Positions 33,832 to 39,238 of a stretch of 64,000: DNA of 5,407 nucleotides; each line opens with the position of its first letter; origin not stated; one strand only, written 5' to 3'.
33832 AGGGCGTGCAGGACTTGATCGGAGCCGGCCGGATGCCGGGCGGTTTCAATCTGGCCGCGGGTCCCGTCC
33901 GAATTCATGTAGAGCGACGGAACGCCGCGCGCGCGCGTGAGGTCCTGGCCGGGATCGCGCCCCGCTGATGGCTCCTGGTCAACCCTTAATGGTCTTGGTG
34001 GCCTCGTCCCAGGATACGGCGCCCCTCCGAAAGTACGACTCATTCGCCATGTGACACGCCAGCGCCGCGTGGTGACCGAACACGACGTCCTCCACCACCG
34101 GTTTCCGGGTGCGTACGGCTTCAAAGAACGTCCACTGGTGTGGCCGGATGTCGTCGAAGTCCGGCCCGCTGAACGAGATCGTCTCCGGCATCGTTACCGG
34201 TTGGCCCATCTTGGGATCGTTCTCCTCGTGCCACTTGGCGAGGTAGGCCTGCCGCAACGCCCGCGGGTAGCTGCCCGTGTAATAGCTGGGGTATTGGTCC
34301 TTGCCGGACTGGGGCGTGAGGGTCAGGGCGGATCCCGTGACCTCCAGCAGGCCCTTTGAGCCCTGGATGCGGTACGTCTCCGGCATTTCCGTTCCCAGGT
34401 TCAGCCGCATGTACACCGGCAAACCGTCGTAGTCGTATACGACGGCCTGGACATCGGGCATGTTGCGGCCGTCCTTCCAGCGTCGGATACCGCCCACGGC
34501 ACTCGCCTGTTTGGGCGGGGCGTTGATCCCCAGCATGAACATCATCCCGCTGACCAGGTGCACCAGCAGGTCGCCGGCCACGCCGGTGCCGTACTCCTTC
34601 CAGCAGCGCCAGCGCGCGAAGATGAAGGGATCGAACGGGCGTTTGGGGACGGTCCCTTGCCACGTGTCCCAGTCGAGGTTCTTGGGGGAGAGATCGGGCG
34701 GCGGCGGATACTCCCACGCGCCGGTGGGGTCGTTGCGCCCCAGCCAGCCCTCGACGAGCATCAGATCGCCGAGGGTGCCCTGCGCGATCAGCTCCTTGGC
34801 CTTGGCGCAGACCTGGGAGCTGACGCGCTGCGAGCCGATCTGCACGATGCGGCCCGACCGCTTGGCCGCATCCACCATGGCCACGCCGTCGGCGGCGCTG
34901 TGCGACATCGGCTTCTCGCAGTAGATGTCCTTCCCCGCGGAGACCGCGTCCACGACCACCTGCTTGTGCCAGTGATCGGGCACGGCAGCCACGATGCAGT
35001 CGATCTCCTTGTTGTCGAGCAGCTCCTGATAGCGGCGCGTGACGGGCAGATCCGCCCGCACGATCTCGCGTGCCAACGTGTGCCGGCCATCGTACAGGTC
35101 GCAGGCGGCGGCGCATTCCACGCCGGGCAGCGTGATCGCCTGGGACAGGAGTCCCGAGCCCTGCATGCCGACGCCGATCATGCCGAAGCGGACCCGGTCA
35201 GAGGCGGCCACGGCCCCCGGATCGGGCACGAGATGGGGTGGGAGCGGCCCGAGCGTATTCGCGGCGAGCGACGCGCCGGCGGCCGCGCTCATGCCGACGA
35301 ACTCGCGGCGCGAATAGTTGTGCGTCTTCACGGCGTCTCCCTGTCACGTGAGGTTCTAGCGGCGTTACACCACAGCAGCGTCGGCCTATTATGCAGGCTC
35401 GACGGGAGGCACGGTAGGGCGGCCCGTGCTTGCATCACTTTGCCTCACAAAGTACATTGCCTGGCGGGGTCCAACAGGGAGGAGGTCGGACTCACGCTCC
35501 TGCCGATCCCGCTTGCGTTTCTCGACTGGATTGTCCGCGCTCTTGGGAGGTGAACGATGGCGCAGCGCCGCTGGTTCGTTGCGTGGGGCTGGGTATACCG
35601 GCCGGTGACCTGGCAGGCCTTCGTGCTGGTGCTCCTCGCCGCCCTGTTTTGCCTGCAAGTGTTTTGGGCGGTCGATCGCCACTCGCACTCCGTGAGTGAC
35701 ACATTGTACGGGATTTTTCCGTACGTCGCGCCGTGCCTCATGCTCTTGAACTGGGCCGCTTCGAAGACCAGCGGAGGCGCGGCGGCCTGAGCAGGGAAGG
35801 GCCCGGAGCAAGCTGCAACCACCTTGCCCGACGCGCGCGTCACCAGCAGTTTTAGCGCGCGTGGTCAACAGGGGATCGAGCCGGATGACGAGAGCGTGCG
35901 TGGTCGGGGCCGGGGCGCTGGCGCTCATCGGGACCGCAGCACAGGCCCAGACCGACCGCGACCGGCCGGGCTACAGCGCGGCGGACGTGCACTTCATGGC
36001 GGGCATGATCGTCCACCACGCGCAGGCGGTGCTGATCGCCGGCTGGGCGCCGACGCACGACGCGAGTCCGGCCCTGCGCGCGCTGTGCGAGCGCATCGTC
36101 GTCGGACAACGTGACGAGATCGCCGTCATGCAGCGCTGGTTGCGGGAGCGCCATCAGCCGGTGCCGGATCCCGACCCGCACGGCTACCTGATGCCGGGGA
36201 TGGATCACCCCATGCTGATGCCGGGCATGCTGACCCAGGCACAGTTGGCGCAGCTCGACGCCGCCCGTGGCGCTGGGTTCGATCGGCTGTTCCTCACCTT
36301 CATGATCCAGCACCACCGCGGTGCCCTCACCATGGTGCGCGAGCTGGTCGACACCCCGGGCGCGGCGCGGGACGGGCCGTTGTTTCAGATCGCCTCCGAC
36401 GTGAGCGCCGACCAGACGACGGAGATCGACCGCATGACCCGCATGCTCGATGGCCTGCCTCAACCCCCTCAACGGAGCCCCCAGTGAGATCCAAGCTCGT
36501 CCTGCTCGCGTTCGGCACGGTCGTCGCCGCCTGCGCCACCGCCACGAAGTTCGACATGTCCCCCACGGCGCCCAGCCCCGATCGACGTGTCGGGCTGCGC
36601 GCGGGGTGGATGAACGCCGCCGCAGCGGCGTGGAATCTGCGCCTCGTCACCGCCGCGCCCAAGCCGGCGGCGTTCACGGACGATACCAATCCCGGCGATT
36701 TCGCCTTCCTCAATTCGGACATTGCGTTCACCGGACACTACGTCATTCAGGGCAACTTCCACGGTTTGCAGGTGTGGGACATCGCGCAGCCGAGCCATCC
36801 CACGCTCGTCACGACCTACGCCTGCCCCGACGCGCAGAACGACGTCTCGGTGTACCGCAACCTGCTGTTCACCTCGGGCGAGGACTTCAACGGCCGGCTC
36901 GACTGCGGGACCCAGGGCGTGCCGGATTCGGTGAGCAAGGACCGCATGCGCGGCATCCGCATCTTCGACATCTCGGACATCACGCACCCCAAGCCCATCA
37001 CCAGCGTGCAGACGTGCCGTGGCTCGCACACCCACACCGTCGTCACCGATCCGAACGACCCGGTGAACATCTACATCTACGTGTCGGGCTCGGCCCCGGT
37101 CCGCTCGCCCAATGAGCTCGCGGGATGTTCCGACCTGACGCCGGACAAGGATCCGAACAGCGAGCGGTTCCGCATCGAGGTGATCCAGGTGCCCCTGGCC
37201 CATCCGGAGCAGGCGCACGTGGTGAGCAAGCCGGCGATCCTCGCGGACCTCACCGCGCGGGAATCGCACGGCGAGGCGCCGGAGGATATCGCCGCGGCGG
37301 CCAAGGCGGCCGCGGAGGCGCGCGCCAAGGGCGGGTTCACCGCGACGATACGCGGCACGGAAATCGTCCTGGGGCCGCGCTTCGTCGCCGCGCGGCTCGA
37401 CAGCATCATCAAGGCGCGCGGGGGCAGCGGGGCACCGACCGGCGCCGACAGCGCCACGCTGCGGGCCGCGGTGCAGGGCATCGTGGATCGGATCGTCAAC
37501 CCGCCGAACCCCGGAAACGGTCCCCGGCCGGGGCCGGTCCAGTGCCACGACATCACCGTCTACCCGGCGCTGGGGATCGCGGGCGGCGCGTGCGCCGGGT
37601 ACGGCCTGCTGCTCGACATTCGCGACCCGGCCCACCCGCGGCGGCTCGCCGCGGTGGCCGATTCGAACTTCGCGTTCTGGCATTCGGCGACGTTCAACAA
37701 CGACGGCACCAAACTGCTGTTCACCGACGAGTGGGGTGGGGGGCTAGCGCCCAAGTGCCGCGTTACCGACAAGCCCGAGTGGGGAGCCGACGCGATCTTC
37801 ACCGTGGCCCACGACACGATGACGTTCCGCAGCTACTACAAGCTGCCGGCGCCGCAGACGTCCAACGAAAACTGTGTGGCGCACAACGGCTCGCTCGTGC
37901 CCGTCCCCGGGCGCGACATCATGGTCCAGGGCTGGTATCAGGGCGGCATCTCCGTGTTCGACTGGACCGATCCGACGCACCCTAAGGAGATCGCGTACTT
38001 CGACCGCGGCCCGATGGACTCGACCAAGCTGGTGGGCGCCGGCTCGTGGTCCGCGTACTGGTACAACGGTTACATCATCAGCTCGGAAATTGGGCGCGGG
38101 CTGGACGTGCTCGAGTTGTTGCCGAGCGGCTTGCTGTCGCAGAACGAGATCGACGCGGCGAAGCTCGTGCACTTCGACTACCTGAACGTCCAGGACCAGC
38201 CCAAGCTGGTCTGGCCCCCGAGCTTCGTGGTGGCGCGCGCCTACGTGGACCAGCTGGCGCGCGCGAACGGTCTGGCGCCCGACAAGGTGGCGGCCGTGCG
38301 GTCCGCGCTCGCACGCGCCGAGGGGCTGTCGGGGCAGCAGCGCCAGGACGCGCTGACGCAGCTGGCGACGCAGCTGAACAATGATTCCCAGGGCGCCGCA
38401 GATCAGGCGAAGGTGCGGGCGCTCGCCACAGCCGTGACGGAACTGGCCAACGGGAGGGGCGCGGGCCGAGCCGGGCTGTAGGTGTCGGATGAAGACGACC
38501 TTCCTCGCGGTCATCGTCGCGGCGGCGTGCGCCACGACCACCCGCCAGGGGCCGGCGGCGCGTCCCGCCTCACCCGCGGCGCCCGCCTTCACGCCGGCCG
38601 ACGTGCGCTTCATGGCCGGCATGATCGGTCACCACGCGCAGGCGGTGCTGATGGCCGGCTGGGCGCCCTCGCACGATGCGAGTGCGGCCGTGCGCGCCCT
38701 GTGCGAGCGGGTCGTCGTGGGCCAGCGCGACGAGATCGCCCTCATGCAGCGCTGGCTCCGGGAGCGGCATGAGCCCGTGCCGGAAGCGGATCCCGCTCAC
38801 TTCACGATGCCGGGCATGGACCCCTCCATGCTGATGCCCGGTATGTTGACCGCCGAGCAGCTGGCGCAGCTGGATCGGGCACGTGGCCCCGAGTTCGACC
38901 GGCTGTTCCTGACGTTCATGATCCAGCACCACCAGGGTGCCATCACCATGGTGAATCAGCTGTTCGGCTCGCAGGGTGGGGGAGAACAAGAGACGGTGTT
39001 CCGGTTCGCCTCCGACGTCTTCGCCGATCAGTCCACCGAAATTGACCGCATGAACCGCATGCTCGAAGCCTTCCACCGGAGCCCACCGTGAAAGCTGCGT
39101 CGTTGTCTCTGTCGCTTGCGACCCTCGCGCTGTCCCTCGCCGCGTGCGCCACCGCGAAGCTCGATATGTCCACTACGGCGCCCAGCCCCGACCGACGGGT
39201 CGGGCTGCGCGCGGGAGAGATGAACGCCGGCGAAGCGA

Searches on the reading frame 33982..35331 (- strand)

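Call 32: search_protein_families(library=pfam, max_evalue=0.0001, proteins=[window:33982-35331:-])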
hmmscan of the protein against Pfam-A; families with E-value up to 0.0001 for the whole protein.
window:33982-35331:- (450 aa): 4 families
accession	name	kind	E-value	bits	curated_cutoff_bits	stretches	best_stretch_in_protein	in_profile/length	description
PF01408.29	GFO_IDH_MocA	-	1.9e-18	67.8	24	1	47-166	1-119/120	Oxidoreductase family, NAD-binding Rossmann fold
PF22725.1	GFO_IDH_MocA_C3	-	6.8e-11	42.7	27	1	238-329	32-123/124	GFO/IDH/MocA C-terminal domain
PF19051.5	GFO_IDH_MocA_C2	-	1.8e-06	28.1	23.3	0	214-270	47-104/254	Oxidoreductase family, C-terminal alpha/beta domain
PF02894.22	GFO_IDH_MocA_C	-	2.3e-05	24.7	22.9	0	228-335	24-129/218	Oxidoreductase family, C-terminal alpha/beta domain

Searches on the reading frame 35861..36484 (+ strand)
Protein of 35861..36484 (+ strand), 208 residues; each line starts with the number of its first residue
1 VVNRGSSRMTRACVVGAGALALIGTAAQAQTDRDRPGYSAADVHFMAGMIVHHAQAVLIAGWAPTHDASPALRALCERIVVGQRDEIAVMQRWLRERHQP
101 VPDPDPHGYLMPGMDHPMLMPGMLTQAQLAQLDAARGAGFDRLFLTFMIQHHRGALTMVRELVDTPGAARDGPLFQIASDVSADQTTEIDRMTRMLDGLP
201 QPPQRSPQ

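Call 32: search_protein_families(library=pfam, max_evalue=0.0001, proteins=[window:35861-36484:+])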
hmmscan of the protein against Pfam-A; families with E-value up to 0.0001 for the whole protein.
window:35861-36484:+ (208 aa): 2 families
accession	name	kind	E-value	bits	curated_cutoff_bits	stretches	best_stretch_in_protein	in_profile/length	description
PF03713.19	DUF305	-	2.8e-40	138.3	27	1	42-196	1-151/151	Domain of unknown function (DUF305)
PF13628.12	DUF4142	-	4.6e-05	24.1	27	0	125-164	71-110/138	Domain of unknown function (DUF4142)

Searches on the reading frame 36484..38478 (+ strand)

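Call 32: search_protein_families(library=pfam, max_evalue=0.0001, proteins=[window:36484-38478:+])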
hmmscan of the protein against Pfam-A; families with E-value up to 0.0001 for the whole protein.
window:36484-38478:+ (665 aa): 1 family
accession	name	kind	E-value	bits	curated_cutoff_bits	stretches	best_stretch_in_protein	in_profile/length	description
PF08309.17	LVIVD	-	9.9e-05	22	20.2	0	78-112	5-40/42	LVIVD repeat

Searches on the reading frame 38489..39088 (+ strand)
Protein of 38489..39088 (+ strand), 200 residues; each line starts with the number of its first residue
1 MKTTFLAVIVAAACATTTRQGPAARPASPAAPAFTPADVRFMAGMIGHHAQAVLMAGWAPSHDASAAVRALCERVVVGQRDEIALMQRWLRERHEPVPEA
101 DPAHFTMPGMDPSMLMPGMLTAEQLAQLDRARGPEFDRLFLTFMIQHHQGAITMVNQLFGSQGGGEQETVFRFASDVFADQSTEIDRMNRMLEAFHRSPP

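Call 32: search_protein_families(library=pfam, max_evalue=0.0001, proteins=[window:38489-39088:+])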
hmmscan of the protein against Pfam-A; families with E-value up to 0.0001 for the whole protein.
window:38489-39088:+ (200 aa): 2 families
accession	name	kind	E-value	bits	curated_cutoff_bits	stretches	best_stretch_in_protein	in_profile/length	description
PF03713.19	DUF305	-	2.1e-42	145.2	27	1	38-192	1-151/151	Domain of unknown function (DUF305)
PF13628.12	DUF4142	-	2.8e-05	24.9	27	0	121-170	71-117/138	Domain of unknown function (DUF4142)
